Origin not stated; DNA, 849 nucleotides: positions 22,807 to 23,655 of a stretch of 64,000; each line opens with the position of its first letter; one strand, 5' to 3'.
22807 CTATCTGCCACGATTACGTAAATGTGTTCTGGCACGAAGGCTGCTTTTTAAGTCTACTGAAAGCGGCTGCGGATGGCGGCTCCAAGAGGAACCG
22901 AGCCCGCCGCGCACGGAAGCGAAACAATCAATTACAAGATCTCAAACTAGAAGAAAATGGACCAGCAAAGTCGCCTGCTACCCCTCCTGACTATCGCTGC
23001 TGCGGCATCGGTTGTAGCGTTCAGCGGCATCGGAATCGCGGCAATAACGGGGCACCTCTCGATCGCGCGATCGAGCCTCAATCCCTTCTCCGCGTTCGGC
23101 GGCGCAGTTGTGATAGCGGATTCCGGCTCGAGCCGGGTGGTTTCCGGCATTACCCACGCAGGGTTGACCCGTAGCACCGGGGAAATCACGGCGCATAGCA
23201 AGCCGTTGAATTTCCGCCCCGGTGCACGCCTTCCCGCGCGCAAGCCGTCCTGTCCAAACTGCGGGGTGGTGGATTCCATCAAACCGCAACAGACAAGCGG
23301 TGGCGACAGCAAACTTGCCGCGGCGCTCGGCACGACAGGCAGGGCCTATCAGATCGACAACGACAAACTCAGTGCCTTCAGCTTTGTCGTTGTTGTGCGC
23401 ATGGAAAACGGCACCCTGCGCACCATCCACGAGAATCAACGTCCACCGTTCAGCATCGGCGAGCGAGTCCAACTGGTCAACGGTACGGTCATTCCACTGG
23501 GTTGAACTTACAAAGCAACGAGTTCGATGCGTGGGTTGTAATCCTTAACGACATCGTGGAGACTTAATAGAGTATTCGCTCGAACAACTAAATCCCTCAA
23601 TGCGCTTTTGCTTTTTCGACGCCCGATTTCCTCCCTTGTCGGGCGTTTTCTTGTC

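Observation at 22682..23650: Self-contained sigma54 transcription unit directly downstream of the sigma54 regulator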

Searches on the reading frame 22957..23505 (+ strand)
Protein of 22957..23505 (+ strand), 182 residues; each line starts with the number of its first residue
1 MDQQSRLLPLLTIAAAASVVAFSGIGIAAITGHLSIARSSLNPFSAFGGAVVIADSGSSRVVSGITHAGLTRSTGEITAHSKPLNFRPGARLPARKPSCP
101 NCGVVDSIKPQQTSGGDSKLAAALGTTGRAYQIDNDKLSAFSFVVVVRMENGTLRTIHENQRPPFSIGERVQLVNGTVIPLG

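Call 3: search_protein_families(library=pfam, proteins=[window:22957-23505:+], max_evalue=0.1)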
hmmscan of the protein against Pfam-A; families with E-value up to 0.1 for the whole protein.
window:22957-23505:+ (182 aa): 1 family
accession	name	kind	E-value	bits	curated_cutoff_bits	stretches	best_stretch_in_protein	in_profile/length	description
PF22109.2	Zn_ribbon_tTFIIB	-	0.087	13.2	28.6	0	98-111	11-24/40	Transcription factor IIB, zinc ribbon, Trypanosome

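Call 4: search_protein_families(library=ncbifam, proteins=[window:22957-23505:+], max_evalue=0.1)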
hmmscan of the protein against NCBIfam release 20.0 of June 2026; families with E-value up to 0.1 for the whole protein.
window:22957-23505:+ (182 aa): 0 families

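Call 6: find_homologous_proteins(query=window:22957-23502:+)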
Query window:22957-23502:+ (182 aa): 195 proteins with E <= 0.001 among 1187 candidates; the best 120 are listed.
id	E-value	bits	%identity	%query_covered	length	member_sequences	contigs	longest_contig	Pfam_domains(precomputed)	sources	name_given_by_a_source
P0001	4.0e-111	386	100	100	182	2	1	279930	-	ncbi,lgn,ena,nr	ncbi:MAG TPA: hypothetical protein VJT81_13640 [Burkholderiales bacterium]|nr:hypothetical protein [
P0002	1.0e-103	362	92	100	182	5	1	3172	-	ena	-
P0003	9.2e-97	340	87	100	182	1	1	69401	-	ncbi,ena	-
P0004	2.0e-95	335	86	100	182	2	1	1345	-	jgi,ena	-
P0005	2.3e-95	335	86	100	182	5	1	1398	-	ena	-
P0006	3.3e-93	328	84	100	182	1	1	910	-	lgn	-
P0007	1.0e-90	320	82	100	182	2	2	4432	-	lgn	-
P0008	1.6e-90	319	82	100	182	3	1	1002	-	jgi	jgi:hypothetical protein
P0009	5.5e-90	318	82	100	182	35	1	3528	-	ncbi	-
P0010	1.5e-89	316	82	100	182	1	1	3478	-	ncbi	-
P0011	2.0e-89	316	81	100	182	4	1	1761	-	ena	-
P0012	7.9e-89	314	82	100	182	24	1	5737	-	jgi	jgi:hypothetical protein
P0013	1.7e-88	313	81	100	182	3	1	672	-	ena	-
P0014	2.8e-88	312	80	100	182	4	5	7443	-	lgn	-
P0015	1.1e-87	310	81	100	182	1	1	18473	-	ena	-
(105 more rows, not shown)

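Call 8: find_related_loci(query=A1, collection=genome_contigs, flank=6000)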
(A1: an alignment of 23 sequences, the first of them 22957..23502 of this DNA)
Query A1 (182 aa) in genome_contigs; peptide patterns used: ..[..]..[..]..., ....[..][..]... (x = any residue, [..] = any of these).
142 stretches matched a pattern; 39 encode a relative of the query (tblastn E <= 1e-3); 38 distinct loci.
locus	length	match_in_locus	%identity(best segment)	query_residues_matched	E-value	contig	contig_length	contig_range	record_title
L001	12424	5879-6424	79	1-182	4e-94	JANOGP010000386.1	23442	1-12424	MAG: Betaproteobacteria bacterium isolate SOY_64_metabat_149_sub SOY_64_k141_1079739, whole genome shotgun sequence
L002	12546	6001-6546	83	1-182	1e-91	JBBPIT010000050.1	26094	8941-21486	MAG: Pseudomonadota bacterium isolate BPF1-28-30_bin_3 NODE_263_length_26094_cov_19.049618, whole genome shotgun sequenc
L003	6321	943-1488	83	1-182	2e-91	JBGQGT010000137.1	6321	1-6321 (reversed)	MAG: Gammaproteobacteria bacterium isolate OBJ2_061818_090_20 k141_1851306_length_6321_cov_15.5074, whole genome shotgun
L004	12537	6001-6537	78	1-179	4e-91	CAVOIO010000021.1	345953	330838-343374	MAG: uncultured beta proteobacterium isolate MFD10007.bin.2.188 genome assembly, contig: contig_4154, whole genome shotg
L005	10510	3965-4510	82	1-182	7e-90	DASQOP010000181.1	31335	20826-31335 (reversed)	MAG TPA_asm: Burkholderiales bacterium isolate SMAG_U10806 k141_883934, whole genome shotgun sequence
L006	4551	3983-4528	81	1-182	1e-88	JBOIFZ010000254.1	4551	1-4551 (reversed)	MAG: Burkholderiales bacterium isolate H1-B1_metabat2.bin.59_sub k127_726270, whole genome shotgun sequence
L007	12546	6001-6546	80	1-182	1e-88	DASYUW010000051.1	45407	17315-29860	MAG TPA_asm: Burkholderiales bacterium isolate SMAG_U4605 k141_2315511, whole genome shotgun sequence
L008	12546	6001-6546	81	1-182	1e-87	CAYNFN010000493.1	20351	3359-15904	MAG TPA_asm: uncultured Alcaligenaceae bacterium isolate binchicken_co165_55 genome assembly, contig: k141_2359635, whol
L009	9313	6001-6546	74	1-182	4e-83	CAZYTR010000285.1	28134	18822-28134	MAG TPA_asm: uncultured Alcaligenaceae bacterium isolate binchicken_co165_118 genome assembly, contig: k141_1386829, who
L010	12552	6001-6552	74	1-182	4e-78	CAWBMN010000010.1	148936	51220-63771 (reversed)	MAG: uncultured beta proteobacterium isolate MFD02242.bin.1.57 genome assembly, contig: contig_5676, whole genome shotgu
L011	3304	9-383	82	58-182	2e-67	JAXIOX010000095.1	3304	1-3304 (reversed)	MAG: Burkholderiales bacterium isolate Fractures_MAG_04 c_000000104819, whole genome shotgun sequence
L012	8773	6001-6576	54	1-182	4e-51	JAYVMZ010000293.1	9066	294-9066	MAG: Betaproteobacteria bacterium isolate GL61_DN_metabinner_6_sub GL61_DN_metabinner_6_sub_292, whole genome shotgun se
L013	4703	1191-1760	53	2-182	3e-50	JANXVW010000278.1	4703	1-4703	MAG: Betaproteobacteria bacterium isolate GL140_1_metabat_206_sub GL140_1_k141_879960, whole genome shotgun sequence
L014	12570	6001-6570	47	1-182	6e-49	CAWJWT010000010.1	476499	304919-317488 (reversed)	MAG: uncultured beta proteobacterium isolate MFD01275.bin.2.24 genome assembly, contig: contig_4806, whole genome shotgu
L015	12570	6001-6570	49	1-182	3e-48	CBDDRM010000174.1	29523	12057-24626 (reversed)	uncultured bacterium isolate s9_101 genome assembly, contig: s9_101.fak141_1554628, whole genome shotgun sequence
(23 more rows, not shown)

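Call 21: predict_structure(alignment_id=A1)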
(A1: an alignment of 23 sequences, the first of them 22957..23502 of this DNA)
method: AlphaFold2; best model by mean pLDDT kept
length: 182 residues; sequences in the alignment: 23
mean_pLDDT: 59.4   pTM: 0.34
mean pLDDT of the five models: 59.4, 57.3, 56.5, 54.8, 51.3
residues with pLDDT >= 90: 0; 70-90: 51; 50-70: 65; < 50: 66
segments of 3 or more residues with pLDDT < 50: 1-4, 15-29, 34-37, 52-57, 65-68, 114-132
pLDDT, mean of each block of 10 residues (from residue 1): 49 49 47 47 52 46 48 53 58 59 84 54 46 50 84 84 81 78 63
secondary structure, 60 per line:
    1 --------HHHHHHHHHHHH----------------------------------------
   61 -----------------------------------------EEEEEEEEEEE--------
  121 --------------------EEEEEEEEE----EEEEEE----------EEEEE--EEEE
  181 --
elements in order: H9-20 E102-112 E141-149 E154-159 E170-174 E177-180

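Call 23: search_protein_representatives(alignment_id=A1)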
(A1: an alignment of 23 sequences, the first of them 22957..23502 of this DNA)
Query: 23 sequences, 183 profile positions. Proteins with E-value up to 0.001 (for the whole library): 865; up to 1e-10: 142; up to 1e-30: 17. The best 150 are listed.
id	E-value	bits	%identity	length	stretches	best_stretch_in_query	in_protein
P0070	4.2e-77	274.1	-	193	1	1-183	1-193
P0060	5.1e-76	270.6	-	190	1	2-183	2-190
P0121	4.7e-68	244.6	-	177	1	2-183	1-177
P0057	1.7e-59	216.7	-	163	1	21-170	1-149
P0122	1.6e-55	203.7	-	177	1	2-183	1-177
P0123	1.0e-53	197.8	-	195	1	2-183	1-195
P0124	2.2e-49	183.8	-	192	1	3-183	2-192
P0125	9.5e-48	178.4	-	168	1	1-120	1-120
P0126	4.5e-46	173.0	-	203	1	2-181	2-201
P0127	1.8e-44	167.8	-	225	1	1-181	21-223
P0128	1.1e-43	165.2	-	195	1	1-180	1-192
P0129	2.5e-43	164.0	-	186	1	8-183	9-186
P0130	6.4e-43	162.7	-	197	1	2-183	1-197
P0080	1.5e-40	155.0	-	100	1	85-183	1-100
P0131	2.2e-38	147.9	-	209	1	2-181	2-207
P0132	2.4e-35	138.0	-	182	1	3-183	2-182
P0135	6.3e-27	110.6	-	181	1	9-179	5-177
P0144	3.1e-19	85.5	-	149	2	98-183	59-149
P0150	2.1e-17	79.5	-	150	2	88-182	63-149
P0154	7.9e-17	77.7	-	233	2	93-180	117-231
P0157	1.8e-16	76.5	-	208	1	6-179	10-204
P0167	1.8e-15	73.2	-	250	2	91-179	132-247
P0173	2.5e-15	72.8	-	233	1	2-183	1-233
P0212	3.6e-12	62.5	-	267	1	7-182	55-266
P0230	9.4e-12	61.1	-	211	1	96-178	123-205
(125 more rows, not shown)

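Call 25: fold_search(model_id=the predicted structure, library=pdb)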
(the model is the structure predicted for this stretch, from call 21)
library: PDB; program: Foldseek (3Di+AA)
matches with E <= 10: 479; with E <= 0.001: 0
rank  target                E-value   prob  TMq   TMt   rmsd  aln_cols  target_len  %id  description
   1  6esq_F                7.3e-02  0.93  0.26  0.36   9.7       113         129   15  Structure of the acetoacetyl-CoA thiolase/HMG-CoA synthase complex from Methanothermococcus thermolithotrophicus soake (released 2018-03-14)
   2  6esq_G                7.7e-02  0.98  0.26  0.35   7.0        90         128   14  Structure of the acetoacetyl-CoA thiolase/HMG-CoA synthase complex from Methanothermococcus thermolithotrophicus soake (released 2018-03-14)
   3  7ojf_A                7.7e-02  0.92  0.25  0.32  16.9       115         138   18  CRYO-EM STRUCTURE OF SLYB13-BAMA FROM ESCHERICHIA COLI. (released 2022-07-27)
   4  6ok1_B                8.2e-02  0.95  0.21  0.29   7.4        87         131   17  Ltp2-ChsH2(DUF35) aldolase (released 2019-06-26)
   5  6ok1_D                8.7e-02  0.95  0.22  0.30   7.0        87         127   17  Ltp2-ChsH2(DUF35) aldolase (released 2019-06-26)
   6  6htj_B                9.2e-02  0.95  0.20  0.30   7.0        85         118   14  Crystal structure of the translation recovery factor Trf from Sulfolobus solfataricus (released 2019-10-16)
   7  5m3k_E                1.1e-01  0.96  0.22  0.27   5.8        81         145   16  A multi-component acyltransferase PhlABC from Pseudomonas protegens (released 2017-12-20)
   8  6esq_E                1.2e-01  0.95  0.25  0.34   7.7        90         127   14  Structure of the acetoacetyl-CoA thiolase/HMG-CoA synthase complex from Methanothermococcus thermolithotrophicus soake (released 2018-03-14)
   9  5m3k_B                1.3e-01  0.95  0.22  0.27   5.8        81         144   16  A multi-component acyltransferase PhlABC from Pseudomonas protegens (released 2017-12-20)
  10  9vbt_L                2.3e-01  0.92  0.22  0.28   4.7        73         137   12  Cryo-EM structure of the multi-component acyltransferase complex MucABC from Streptococcus macacae at a stoichiometric (released 2026-02-11)
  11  6htj_A                2.4e-01  0.85  0.21  0.31   6.7        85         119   14  Crystal structure of the translation recovery factor Trf from Sulfolobus solfataricus (released 2019-10-16)
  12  9vbo_G                2.5e-01  0.84  0.22  0.27   5.2        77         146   12  Cryo-EM structure of the multi-component acyltransferase complex MucABC from Streptococcus macacae at a stoichiometric (released 2026-02-11)
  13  9myr_B                2.7e-01  0.75  0.24  0.30   9.0       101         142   13  Sal-Shy(DUF35) aldolase from Comamonas testosteroni (released 2025-10-08)
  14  9vbt_G                3.2e-01  0.66  0.23  0.28   8.7        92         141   11  Cryo-EM structure of the multi-component acyltransferase complex MucABC from Streptococcus macacae at a stoichiometric (released 2026-02-11)
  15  6spe_l                3.2e-01  0.54  0.22  0.31  12.8       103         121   12  Pseudomonas aeruginosa 30s ribosome from a clinical isolate (released 2019-10-16)
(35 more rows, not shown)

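Call 26: search_protein_families(library=pfam, proteins=[P0132, P0135, P0144, P0150, P0154, P0157, P0167, P0173, P0212, P0230], max_evalue=0.01)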
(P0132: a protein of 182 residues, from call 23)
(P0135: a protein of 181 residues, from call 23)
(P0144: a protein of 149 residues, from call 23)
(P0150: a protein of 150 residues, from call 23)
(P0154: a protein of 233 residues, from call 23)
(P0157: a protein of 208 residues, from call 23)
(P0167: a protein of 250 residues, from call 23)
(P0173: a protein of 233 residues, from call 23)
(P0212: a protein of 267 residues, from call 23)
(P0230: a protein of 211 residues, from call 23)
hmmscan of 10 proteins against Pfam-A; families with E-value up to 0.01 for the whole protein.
P0132 (182 aa): 0 families

P0135 (181 aa): 0 families

P0144 (149 aa): 0 families

P0150 (150 aa): 1 family
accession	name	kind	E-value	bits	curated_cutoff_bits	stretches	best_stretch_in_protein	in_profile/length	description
PF22954.2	DUF7027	-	0.0012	19.1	27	1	13-39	65-91/100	Domain of unknown function (DUF7027)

P0154 (233 aa): 3 families
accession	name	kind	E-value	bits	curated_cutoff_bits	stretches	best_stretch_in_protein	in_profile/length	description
PF05433.20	Rick_17kDa_Anti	-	1.4e-11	44.5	24.2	1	146-186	2-43/43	Glycine zipper 2TM domain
PF13488.11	Gly-zipper_Omp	-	1.4e-06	28.6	25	1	145-187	1-44/46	Glycine zipper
PF13441.11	Gly-zipper_YMGG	-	0.002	18.2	28.9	1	145-182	5-39/45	YMGG-like Gly-zipper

P0157 (208 aa): 1 family
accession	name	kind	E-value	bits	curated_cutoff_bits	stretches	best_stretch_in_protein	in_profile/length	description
PF05433.20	Rick_17kDa_Anti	-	9.6e-10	38.7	24.2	1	120-160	2-43/43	Glycine zipper 2TM domain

P0167 (250 aa): 2 families
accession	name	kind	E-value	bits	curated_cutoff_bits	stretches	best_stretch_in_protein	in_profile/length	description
PF05433.20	Rick_17kDa_Anti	-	1.9e-09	37.7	24.2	1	163-203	2-43/43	Glycine zipper 2TM domain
PF13488.11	Gly-zipper_Omp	-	0.0041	17.5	25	0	162-203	1-43/46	Glycine zipper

P0173 (233 aa): 1 family
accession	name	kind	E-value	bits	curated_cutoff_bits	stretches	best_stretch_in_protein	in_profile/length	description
PF05433.20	Rick_17kDa_Anti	-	1.4e-10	41.4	24.2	1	145-185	2-43/43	Glycine zipper 2TM domain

P0212 (267 aa): 3 families
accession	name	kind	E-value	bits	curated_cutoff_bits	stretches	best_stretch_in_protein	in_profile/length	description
PF05433.20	Rick_17kDa_Anti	-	5.2e-07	29.9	24.2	1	178-219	1-43/43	Glycine zipper 2TM domain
PF14341.11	PilX_N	-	0.0037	17.7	25.5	0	61-105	5-46/51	PilX N-terminal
PF13488.11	Gly-zipper_Omp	-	0.0045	17.3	25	1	178-224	1-44/46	Glycine zipper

P0230 (211 aa): 0 families

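Call 27: find_encoding_contigs(protein=P0157, flank=5000, max_places=4)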
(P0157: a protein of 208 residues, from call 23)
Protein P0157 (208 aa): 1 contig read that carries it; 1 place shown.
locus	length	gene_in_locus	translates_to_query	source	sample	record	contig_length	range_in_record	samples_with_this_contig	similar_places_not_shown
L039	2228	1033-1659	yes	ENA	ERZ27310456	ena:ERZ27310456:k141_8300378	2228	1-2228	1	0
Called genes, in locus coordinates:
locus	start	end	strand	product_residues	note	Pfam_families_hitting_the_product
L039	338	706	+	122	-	-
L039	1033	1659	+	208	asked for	PF05433:Rick_17kDa_Anti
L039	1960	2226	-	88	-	?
